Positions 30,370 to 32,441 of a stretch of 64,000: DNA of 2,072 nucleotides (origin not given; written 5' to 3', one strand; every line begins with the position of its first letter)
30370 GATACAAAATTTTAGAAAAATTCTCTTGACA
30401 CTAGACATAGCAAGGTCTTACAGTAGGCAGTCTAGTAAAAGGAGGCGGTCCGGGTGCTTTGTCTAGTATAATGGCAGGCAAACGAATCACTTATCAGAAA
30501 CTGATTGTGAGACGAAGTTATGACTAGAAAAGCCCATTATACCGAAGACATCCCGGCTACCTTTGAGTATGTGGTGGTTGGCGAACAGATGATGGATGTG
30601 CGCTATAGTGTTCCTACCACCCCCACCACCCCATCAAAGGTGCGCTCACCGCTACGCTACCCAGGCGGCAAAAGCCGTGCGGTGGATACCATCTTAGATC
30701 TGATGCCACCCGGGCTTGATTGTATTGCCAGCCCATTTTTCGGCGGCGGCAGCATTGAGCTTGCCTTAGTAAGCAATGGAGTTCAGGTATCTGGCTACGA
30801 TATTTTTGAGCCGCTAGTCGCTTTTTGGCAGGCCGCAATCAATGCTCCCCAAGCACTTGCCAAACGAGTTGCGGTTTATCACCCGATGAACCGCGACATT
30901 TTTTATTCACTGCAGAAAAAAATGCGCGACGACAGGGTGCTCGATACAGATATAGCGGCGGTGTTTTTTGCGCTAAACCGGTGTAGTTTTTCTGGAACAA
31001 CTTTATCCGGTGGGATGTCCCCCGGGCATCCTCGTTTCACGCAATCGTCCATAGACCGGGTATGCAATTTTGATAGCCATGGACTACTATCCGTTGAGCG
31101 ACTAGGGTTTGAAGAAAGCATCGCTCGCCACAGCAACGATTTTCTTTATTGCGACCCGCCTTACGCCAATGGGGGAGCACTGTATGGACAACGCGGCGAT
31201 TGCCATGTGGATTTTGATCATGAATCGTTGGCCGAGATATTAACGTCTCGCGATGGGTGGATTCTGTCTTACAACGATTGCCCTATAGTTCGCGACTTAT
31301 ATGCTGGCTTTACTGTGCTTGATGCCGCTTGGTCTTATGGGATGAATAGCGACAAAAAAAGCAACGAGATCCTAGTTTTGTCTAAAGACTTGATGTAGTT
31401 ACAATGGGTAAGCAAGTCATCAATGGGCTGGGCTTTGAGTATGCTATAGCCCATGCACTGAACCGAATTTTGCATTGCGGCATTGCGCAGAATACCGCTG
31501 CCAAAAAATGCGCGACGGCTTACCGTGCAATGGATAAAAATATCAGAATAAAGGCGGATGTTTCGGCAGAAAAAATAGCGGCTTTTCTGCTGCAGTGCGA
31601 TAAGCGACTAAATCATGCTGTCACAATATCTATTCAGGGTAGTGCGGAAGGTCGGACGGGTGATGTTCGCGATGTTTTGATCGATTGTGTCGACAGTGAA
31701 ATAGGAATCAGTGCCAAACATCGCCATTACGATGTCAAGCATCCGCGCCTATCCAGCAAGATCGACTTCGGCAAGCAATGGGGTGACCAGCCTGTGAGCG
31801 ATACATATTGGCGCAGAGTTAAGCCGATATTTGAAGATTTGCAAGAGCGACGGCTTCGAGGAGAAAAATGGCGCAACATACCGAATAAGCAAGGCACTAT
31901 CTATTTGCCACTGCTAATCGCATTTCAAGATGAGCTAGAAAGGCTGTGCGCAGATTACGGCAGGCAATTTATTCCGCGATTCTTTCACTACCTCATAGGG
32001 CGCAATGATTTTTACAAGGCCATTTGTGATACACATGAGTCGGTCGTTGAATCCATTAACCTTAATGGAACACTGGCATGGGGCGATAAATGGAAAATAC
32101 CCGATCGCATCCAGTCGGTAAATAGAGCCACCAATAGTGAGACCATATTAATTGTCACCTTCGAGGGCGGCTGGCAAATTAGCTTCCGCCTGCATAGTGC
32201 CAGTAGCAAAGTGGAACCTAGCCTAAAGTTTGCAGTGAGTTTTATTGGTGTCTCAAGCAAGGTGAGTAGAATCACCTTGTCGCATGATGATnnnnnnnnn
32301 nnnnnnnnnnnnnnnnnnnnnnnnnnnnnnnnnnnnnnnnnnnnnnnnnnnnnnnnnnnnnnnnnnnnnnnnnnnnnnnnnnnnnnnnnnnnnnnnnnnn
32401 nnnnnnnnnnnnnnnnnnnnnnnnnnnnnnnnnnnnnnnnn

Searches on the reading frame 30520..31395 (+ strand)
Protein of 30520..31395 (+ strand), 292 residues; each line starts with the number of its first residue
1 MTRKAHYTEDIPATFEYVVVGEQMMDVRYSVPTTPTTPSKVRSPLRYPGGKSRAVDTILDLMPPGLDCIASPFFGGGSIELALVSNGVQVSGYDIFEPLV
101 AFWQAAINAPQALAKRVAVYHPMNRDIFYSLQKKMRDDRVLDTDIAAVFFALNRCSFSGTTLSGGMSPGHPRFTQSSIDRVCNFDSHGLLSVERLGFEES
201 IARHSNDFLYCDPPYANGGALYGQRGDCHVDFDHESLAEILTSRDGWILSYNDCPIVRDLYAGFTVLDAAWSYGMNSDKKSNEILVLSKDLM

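Call 4: search_protein_families(library=pfam, proteins=[window:30520-31395:+], max_evalue=1)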
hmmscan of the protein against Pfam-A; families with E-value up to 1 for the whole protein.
window:30520-31395:+ (292 aa): 1 family
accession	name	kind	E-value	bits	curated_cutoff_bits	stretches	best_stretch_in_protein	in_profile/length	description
PF02086.21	MethyltransfD12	-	3.9e-25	89.5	22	1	47-274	1-252/253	D12 class N6 adenine-specific DNA methyltransferase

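Call 5: search_protein_families(library=padloc, proteins=[window:30520-31395:+], max_evalue=1)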
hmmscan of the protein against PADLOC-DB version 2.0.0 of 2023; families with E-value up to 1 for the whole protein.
window:30520-31395:+ (292 aa): 18 families
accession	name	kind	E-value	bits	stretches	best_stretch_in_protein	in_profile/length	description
PDLC03247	MTase_II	-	1.6e-45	153.6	1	41-283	2-254/282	Type II methyltransferase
PDLC03281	MTase_II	-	3.2e-36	123.6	1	41-277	31-280/309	Type II methyltransferase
PDLC03717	oMTase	-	1e-33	115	1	41-281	2-253/285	orphan methyltransferase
PDLC04018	PD-Lambda-5_B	-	8e-28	95.5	1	41-291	4-273/291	-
PDLC03294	MTase_II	-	1.3e-21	75.5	2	40-159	3-122/272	Type II methyltransferase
PDLC03358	MTase_II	-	1.6e-15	55.2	1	42-291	5-275/301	Type II methyltransferase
PDLC03729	oMTase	-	4.8e-14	50.5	2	40-159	3-121/275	orphan methyltransferase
PDLC03735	oMTase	-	2.8e-13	47.9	1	44-280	10-271/284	orphan methyltransferase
PDLC04019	PD-Lambda-5_B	-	1.8e-10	39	1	40-179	2-145/167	-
PDLC03266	MTase_II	-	3.1e-10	37.9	1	38-216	11-198/285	Type II methyltransferase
PDLC03383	MTase_II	-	4.6e-09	34.1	2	39-103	16-78/318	Type II methyltransferase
PDLC03261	MTase_II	-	1.8e-08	31.2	1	40-222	23-210/643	Type II methyltransferase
PDLC03302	MTase_II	-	1.1e-06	25.7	1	37-114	355-432/626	Type II methyltransferase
PDLC03287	MTase_II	-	1.3e-05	22.2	2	37-81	359-403/646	Type II methyltransferase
PDLC03341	MTase_II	-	0.0024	15.4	1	44-116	18-93/316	Type II methyltransferase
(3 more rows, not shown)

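Call 6: search_protein_families(library=ncbifam, proteins=[window:30520-31395:+], max_evalue=1)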
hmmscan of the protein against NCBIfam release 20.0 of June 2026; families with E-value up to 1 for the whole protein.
window:30520-31395:+ (292 aa): 2 families
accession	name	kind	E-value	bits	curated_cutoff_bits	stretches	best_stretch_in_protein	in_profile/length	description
TIGR00571.1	dam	subfamily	1.8e-18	67.2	114.85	2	42-159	2-119/267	Dam family site-specific DNA-(adenine-N6)-methyltransferase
NF008152.0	PRK10904.1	equivalog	6.3e-06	25.8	441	1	40-219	3-188/271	adenine-specific DNA-methyltransferase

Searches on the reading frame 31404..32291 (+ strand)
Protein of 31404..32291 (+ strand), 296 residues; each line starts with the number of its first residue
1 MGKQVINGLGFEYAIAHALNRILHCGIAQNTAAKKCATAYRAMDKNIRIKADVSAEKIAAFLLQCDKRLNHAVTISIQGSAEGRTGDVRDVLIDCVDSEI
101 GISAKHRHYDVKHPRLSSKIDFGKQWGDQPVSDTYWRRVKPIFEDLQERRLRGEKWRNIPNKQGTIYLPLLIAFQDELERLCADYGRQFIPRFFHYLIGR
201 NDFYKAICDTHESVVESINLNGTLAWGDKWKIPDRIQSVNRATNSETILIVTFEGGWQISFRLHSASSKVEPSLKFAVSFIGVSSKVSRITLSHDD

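Call 4: search_protein_families(library=pfam, proteins=[window:31404-32291:+], max_evalue=1)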
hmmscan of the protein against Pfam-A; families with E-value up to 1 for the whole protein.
window:31404-32291:+ (296 aa): 1 family
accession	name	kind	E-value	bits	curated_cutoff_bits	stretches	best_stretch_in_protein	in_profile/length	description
PF09556.15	RE_HaeIII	-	4.6e-66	223.4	25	1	10-283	3-297/298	HaeIII restriction endonuclease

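Call 5: search_protein_families(library=padloc, proteins=[window:31404-32291:+], max_evalue=1)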
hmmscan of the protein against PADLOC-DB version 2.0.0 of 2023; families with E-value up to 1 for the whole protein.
window:31404-32291:+ (296 aa): 1 family
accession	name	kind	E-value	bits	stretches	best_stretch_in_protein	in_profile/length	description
PDLC03430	REase_II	-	8.7e-67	223.6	1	2-287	2-310/318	Type II restriction enzyme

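Call 6: search_protein_families(library=ncbifam, proteins=[window:31404-32291:+], max_evalue=1)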
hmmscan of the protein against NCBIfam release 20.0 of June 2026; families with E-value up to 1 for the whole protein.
window:31404-32291:+ (296 aa): 0 families
